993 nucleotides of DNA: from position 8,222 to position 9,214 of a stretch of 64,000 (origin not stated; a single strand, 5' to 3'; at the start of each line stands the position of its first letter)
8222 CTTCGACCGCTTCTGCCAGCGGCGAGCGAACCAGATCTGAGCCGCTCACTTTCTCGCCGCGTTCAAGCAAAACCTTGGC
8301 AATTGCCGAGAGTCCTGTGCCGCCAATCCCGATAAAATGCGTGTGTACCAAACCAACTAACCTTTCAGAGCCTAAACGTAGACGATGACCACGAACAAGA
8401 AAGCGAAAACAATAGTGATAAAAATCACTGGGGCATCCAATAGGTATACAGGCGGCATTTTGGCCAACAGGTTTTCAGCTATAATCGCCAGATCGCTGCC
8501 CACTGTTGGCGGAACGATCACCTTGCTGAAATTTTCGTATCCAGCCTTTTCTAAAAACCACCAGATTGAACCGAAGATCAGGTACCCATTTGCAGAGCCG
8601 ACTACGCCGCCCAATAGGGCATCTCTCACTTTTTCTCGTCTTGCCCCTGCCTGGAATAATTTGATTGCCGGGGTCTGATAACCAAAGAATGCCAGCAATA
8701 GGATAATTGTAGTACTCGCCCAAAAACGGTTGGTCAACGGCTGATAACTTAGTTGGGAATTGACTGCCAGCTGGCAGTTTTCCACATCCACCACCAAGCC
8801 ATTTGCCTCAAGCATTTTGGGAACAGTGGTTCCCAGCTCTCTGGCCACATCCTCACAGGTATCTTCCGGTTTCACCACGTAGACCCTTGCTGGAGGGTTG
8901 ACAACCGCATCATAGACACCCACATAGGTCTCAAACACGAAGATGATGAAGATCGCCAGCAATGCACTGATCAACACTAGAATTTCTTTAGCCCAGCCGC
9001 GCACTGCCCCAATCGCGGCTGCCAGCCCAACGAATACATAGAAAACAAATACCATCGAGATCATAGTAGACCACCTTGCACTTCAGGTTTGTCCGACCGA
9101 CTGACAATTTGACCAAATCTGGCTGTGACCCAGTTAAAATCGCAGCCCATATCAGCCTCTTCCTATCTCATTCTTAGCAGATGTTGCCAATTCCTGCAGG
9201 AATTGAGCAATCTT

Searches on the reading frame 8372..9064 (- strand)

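Call 57: search_protein_families(library=pfam, proteins=[window:8372-9064:-], max_evalue=0.00001)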
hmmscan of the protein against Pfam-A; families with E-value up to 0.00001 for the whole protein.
window:8372-9064:- (230 aa): 1 family
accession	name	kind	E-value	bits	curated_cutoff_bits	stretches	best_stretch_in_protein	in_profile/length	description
PF01476.26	LysM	-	5.7e-07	29.8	20.9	1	62-92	1-31/43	LysM domain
